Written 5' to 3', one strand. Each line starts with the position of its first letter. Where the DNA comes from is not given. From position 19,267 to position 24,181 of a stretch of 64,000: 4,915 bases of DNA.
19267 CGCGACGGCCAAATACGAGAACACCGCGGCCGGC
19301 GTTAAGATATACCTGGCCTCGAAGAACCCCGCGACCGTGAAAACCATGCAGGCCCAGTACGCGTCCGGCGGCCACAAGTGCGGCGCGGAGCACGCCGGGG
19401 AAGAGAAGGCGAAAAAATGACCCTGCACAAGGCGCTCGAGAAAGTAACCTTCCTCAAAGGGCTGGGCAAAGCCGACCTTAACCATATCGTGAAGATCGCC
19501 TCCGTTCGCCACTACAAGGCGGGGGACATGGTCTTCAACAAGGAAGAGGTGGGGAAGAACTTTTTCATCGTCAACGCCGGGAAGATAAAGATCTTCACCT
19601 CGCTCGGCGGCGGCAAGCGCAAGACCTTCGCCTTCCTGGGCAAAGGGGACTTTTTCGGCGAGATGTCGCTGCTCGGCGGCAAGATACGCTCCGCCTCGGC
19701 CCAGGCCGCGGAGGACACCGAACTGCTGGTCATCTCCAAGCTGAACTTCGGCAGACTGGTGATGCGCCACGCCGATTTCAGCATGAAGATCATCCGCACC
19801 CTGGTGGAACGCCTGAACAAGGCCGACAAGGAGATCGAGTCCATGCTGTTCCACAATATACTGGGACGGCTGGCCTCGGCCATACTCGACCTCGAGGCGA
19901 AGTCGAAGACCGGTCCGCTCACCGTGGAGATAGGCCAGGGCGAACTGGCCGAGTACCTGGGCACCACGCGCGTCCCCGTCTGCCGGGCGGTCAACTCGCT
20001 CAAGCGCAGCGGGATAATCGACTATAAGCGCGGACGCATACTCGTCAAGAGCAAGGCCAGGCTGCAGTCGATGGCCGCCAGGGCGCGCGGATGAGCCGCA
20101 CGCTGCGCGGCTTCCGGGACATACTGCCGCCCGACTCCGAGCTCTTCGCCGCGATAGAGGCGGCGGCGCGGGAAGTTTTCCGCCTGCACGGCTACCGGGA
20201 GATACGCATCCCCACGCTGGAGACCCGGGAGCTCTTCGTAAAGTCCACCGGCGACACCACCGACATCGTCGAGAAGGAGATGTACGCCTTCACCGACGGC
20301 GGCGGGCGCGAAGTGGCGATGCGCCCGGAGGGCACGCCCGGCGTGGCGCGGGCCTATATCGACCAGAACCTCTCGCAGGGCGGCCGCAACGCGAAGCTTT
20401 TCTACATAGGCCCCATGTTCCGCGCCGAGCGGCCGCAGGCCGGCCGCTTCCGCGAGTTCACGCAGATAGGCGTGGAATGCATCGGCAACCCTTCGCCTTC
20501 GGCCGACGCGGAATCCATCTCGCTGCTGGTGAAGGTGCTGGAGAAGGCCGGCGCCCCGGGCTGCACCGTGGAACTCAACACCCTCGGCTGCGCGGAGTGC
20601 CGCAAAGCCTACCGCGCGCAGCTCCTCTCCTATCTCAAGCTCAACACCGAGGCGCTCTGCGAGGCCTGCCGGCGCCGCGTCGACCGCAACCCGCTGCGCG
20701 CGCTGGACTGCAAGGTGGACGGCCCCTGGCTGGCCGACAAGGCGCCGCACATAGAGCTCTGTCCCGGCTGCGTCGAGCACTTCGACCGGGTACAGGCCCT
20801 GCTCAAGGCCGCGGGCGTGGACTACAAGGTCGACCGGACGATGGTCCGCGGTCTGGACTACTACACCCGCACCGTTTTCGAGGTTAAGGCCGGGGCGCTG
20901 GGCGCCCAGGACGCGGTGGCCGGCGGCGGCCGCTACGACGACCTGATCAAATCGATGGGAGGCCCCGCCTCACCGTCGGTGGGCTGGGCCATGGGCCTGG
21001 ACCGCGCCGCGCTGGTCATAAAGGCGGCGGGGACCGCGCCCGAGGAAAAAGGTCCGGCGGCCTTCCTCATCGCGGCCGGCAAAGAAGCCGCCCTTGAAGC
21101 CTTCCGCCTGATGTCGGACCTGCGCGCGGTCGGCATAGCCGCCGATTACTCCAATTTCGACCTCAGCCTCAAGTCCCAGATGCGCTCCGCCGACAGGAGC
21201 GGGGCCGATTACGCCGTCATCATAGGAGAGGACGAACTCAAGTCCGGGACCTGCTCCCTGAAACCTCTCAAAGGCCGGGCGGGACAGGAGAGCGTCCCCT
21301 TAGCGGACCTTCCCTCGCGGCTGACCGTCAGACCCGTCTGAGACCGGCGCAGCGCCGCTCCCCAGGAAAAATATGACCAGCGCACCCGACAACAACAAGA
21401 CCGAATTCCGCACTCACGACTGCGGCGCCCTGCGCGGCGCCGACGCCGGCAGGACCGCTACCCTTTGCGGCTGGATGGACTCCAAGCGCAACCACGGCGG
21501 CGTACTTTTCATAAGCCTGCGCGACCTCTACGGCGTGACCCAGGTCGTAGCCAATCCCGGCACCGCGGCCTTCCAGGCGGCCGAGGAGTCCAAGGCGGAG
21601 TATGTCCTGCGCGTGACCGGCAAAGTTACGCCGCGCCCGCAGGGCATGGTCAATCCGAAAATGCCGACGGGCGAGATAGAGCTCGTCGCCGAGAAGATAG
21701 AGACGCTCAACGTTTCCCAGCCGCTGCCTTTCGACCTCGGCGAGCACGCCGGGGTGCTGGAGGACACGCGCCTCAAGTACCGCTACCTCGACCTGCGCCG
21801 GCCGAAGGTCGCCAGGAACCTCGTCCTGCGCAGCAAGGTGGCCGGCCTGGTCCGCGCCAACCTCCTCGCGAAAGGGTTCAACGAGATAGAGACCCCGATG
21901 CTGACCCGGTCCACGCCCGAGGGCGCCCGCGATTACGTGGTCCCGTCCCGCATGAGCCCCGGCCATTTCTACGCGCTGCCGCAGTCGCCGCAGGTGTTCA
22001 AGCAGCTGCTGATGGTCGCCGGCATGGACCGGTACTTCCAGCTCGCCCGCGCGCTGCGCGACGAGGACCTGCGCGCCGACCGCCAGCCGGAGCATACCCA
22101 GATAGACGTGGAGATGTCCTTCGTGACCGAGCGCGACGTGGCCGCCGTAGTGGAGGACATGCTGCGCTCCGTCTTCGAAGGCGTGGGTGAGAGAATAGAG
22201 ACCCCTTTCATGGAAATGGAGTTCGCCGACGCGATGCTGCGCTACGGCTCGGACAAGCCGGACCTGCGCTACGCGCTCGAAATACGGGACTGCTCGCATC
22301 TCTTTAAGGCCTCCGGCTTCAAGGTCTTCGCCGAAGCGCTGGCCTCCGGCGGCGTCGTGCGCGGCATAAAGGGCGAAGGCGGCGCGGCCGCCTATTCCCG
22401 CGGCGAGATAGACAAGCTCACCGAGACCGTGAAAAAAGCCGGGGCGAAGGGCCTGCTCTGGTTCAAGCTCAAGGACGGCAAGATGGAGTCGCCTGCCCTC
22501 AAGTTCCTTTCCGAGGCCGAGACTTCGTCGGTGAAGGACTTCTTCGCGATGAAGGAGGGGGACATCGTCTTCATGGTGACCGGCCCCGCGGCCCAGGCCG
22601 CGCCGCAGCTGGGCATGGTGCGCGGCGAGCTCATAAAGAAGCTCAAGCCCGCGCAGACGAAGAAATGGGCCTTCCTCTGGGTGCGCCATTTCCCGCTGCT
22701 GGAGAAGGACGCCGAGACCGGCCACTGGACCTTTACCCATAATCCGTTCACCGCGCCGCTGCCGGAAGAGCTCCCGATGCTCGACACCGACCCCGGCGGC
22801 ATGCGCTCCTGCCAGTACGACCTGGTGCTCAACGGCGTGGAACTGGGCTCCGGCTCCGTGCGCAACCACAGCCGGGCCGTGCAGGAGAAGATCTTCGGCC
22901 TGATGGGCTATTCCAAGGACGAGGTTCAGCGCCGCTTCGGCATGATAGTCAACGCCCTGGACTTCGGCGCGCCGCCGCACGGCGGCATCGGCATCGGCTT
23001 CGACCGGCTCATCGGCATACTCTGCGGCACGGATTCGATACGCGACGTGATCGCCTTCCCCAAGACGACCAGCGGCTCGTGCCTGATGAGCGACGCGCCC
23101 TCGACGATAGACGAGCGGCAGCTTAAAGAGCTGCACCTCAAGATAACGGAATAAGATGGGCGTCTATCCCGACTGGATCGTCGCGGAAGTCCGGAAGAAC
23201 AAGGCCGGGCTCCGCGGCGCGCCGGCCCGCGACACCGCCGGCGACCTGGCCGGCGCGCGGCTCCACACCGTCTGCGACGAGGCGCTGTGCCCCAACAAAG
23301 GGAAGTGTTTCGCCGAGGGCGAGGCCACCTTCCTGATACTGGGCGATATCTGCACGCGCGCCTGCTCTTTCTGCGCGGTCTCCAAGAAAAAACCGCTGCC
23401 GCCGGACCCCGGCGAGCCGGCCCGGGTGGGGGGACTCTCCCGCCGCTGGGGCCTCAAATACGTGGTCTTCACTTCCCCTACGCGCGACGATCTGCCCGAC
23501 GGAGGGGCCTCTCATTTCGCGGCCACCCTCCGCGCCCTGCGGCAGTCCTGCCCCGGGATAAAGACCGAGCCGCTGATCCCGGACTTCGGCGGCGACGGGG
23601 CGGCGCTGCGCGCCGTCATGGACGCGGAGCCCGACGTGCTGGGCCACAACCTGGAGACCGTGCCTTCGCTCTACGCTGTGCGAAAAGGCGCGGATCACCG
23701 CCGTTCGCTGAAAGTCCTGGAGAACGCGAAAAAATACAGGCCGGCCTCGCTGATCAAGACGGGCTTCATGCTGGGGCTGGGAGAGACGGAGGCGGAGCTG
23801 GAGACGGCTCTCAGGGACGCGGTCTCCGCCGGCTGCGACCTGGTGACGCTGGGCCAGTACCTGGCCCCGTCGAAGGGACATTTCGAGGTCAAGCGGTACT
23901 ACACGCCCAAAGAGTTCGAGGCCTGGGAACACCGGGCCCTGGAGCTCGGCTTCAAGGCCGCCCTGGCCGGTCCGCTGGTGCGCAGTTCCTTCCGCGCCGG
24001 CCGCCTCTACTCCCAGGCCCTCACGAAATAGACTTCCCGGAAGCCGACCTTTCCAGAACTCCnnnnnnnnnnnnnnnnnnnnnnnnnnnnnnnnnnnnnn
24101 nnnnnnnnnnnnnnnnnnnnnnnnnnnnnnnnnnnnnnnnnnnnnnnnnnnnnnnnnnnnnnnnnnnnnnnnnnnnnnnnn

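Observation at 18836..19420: Secreted protein with reiterated K/G-H-D-C motifs: candidate novel periplasmic metal-binding protein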

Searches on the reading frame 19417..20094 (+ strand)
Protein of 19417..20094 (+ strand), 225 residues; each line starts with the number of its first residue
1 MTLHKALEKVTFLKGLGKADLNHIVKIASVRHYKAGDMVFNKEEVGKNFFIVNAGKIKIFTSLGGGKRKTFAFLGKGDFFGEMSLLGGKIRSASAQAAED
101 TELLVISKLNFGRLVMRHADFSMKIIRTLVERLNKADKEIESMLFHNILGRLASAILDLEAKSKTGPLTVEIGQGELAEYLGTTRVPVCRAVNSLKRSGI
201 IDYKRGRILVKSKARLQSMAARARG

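Call 3: search_protein_families(library=pfam, proteins=[window:19417-20094:+], max_evalue=1)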
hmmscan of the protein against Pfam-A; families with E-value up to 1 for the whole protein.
window:19417-20094:+ (225 aa): 8 families
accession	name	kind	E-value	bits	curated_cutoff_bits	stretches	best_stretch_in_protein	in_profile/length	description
PF00027.35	cNMP_binding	-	1.7e-24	86.1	27.5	1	31-118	2-89/89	Cyclic nucleotide-binding domain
PF13545.12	HTH_Crp_2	-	1.2e-14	54.5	27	1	150-218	1-69/70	Crp-like helix-turn-helix domain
PF00325.26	Crp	-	0.00084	19.5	21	1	174-201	5-32/32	Bacterial regulatory proteins, crp family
PF12802.13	MarR_2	-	0.0064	17.1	27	1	174-204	23-53/61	MarR family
PF00392.27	GntR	-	0.0074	16.4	27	1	175-207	28-60/64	Bacterial regulatory proteins, gntR family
PF02082.26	Rrf2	-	0.071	13.7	30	1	155-207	11-59/132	Iron-dependent Transcriptional regulator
PF22451.2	NirdL-like_HTH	-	0.087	12.9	27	1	176-201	21-46/47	Siroheme decarboxylase NirDL-like HTH domain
PF08279.18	HTH_11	-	0.094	13.1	25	1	175-207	19-52/55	HTH domain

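Call 4: search_protein_families(library=ncbifam, proteins=[window:19417-20094:+], max_evalue=1)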
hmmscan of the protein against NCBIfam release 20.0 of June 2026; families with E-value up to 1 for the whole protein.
window:19417-20094:+ (225 aa): 14 families
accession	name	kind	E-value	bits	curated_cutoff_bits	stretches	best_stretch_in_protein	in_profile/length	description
NF008732.0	PRK11753.1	equivalog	1.9e-20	73.2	266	1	18-209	13-209/214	cAMP-activated global transcriptional regulator CRP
NF010499.0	PRK13918.1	equivalog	4.6e-14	52.4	274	1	30-222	14-203/205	CRP/FNR family transcriptional regulator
NF050806.1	TransRegFixKCaul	equivalog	5.4e-13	48.7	300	1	25-219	20-213/215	transcriptional regulator FixK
NF006901.0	PRK09392.1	equivalog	8.5e-13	48.2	211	1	6-221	8-222/236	transcriptional activator FtrB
NF007707.0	PRK10402.1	subfamily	4.3e-12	46.1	180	1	22-221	25-219/226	transcriptional regulator YeiL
TIGR03697.1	NtcA_cyano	equivalog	1.9e-11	44.1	244.95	1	40-216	5-188/193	global nitrogen regulator NtcA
NF041163.2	encap_f2b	equivalog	2.1e-09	37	400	1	5-140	71-208/450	family 2B encapsulin nanocompartment shell protein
TIGR03896.1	cyc_nuc_ocin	subfamily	2.5e-08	33.7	161.05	1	7-133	139-266/317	bacteriocin-type transport-associated protein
NF045989.1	TransRegFnrLRhodb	equivalog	4.1e-08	32.8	300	1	19-217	27-232/245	transcriptional regulator FnrL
NF008365.0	PRK11161.1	subfamily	4.9e-08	32.6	228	1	30-224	49-247/250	fumarate/nitrate reduction transcriptional regulator Fnr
NF053664.1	TransRegPtrACyano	equivalog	5.7e-08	32.3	300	1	47-214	28-193/196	Crp/Fnr family transcriptional regulator PtrA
NF058543.1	ActPatMycb56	equivalog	3.6e-06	26.1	460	1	12-133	3-122/317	acetyltransferase Pat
NF052518.1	TransRegLdrP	equivalog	2.5e-05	24.4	300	1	35-213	6-181/195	transcriptional regulator LdrP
NF000244.1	MecI_of_mecC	exception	0.11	12.4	250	1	106-136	25-55/125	mecC-type methicillin resistance repressor MecI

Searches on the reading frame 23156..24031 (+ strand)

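Call 10: search_protein_families(library=pfam, proteins=[window:23156-24031:+], max_evalue=0.001)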
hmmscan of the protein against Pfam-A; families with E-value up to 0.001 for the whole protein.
window:23156-24031:+ (291 aa): 1 family
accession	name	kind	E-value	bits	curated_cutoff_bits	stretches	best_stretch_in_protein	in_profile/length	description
PF04055.27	Radical_SAM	-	5.2e-18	66.2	29.5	1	61-221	2-165/166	Radical SAM superfamily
